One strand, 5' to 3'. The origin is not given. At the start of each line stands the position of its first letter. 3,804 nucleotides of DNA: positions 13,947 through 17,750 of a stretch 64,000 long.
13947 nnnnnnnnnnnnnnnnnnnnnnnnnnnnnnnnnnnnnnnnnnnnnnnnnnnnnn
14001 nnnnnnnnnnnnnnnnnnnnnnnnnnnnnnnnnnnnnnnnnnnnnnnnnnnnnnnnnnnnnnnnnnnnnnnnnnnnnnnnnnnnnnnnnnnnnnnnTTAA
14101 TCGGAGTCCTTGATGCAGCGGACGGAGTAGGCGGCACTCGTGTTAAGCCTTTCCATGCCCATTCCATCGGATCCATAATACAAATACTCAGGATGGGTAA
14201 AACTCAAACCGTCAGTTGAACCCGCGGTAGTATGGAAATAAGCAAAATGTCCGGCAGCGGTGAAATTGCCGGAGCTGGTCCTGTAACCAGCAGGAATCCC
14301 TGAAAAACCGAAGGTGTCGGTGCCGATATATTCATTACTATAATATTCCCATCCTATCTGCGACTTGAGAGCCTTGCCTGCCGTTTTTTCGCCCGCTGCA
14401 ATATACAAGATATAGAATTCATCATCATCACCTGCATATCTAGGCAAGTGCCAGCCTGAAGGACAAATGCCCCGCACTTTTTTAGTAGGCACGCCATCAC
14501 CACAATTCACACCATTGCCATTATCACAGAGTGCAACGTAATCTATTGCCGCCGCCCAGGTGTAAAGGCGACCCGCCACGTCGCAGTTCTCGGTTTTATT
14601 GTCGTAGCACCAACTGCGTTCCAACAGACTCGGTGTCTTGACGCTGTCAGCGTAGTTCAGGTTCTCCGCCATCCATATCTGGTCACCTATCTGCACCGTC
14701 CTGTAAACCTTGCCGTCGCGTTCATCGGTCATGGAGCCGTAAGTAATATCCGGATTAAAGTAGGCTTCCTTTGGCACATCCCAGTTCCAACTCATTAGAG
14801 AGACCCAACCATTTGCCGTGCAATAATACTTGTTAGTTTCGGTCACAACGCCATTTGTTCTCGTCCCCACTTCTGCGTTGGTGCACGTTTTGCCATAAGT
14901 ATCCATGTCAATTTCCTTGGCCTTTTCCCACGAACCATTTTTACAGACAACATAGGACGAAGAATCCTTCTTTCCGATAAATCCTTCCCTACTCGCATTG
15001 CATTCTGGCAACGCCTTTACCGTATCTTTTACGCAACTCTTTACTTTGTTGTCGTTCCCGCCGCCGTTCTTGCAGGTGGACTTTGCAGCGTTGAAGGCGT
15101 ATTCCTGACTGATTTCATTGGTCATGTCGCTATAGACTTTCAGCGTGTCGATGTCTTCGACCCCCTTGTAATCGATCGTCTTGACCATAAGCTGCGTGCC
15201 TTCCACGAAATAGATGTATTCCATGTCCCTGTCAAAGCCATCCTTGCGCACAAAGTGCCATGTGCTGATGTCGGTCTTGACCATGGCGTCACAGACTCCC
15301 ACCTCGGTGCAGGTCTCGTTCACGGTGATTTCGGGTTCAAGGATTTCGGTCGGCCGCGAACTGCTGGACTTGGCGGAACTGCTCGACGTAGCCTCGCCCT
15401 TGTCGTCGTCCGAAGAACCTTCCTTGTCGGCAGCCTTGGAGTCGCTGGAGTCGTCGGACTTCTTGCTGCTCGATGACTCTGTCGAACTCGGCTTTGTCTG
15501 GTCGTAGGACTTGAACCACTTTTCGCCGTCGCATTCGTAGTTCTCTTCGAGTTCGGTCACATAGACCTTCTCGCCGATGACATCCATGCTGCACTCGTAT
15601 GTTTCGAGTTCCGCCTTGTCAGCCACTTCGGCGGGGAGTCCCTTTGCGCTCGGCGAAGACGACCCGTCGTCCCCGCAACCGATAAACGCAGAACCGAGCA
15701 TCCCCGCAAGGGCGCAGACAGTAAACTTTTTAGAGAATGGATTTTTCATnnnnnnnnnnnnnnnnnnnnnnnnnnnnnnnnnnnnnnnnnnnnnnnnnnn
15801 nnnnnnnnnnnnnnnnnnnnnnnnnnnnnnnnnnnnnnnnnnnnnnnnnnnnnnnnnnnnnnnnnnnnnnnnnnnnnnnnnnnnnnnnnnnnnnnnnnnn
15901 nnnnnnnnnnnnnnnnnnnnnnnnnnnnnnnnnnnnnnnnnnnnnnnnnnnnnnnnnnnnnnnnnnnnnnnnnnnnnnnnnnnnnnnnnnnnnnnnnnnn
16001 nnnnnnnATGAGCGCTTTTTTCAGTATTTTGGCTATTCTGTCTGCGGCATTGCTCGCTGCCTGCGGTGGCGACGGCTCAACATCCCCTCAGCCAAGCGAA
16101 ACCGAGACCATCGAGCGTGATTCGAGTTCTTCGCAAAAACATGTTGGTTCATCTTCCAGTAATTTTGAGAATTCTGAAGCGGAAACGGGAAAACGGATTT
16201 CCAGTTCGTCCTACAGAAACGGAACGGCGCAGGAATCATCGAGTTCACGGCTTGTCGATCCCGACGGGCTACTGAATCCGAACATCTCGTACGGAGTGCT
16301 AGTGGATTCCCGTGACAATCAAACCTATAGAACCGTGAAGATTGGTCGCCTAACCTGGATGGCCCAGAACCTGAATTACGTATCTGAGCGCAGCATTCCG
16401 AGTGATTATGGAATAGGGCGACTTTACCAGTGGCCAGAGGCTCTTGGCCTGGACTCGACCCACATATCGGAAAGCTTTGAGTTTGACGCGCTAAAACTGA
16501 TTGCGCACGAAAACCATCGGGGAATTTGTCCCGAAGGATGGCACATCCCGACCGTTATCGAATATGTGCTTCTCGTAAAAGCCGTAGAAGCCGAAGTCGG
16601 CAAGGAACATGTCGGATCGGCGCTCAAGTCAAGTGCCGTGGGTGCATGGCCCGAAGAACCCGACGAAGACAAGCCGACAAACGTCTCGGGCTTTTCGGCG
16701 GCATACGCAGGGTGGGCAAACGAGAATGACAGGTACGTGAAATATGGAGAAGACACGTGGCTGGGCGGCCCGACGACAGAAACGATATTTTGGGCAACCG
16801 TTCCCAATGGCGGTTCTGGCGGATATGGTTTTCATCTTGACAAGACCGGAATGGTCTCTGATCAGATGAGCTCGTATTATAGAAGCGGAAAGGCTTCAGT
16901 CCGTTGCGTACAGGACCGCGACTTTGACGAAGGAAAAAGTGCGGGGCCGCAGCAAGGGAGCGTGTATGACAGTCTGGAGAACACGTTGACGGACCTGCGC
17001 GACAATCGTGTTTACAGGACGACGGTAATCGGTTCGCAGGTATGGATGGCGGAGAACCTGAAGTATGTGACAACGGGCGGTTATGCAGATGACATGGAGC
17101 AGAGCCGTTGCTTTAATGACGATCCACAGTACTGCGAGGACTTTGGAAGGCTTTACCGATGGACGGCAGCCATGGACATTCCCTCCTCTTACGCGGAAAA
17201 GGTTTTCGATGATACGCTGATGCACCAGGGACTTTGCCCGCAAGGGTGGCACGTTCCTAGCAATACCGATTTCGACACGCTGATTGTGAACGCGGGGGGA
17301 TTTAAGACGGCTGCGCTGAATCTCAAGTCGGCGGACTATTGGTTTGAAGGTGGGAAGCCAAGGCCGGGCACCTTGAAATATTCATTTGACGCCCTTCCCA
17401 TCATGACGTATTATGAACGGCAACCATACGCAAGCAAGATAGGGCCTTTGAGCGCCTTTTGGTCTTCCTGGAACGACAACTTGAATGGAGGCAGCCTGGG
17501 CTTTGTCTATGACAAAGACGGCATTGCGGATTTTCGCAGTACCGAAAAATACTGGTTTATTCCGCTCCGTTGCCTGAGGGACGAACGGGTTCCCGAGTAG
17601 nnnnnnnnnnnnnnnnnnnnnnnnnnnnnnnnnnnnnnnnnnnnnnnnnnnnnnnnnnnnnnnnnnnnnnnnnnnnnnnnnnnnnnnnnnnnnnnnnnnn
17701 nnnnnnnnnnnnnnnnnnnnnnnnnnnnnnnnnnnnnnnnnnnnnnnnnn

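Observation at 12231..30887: Uncharacterised 23-bp palindrome (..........-N3-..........) in five promoter regions of the lipoprotein array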

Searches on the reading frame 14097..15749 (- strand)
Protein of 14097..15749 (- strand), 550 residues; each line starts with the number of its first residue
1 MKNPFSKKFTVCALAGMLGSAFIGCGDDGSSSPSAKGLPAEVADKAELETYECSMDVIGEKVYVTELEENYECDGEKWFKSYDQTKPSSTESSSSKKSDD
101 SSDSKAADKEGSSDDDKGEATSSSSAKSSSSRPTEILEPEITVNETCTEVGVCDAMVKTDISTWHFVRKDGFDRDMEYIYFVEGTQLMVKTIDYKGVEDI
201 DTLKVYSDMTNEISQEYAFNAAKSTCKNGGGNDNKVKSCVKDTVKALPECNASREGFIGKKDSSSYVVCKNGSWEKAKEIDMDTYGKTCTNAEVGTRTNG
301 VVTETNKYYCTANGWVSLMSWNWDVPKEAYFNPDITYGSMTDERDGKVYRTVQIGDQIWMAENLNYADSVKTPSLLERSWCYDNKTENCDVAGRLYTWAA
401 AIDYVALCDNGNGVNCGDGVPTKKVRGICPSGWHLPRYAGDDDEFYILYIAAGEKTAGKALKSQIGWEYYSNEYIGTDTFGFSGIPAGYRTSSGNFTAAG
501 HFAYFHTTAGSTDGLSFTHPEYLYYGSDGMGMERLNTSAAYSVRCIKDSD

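Call 11: search_protein_families(library=ncbifam, proteins=[window:14097-15749:-])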
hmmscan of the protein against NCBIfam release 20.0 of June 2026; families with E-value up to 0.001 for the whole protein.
window:14097-15749:- (550 aa): 1 family
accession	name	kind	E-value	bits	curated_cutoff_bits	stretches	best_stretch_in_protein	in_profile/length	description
TIGR02145.1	Fib_succ_major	domain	2.2e-47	162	41.65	1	339-548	1-176/176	FISUMP domain-containing protein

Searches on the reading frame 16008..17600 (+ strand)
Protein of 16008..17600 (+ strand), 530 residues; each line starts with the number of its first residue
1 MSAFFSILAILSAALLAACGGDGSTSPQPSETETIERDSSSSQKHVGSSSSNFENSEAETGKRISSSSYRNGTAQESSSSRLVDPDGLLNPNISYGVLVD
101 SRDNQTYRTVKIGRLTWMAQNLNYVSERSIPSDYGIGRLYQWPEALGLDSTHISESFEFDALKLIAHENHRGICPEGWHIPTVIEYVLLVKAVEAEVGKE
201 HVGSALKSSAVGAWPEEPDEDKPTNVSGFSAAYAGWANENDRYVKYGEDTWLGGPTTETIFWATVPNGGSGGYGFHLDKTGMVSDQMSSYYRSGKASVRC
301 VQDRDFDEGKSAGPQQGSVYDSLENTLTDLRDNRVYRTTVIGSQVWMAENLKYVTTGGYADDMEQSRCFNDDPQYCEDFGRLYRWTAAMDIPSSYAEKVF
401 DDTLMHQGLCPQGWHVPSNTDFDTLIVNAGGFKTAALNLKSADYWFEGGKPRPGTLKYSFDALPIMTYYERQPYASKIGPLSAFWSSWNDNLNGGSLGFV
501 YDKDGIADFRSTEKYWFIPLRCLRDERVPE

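Call 11: search_protein_families(library=ncbifam, proteins=[window:16008-17600:+])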
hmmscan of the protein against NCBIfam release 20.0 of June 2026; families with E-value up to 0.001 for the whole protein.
window:16008-17600:+ (530 aa): 1 family
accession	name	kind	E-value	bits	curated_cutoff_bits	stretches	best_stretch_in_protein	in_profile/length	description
TIGR02145.1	Fib_succ_major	domain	2.7e-76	256.1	41.65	2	326-525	1-176/176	FISUMP domain-containing protein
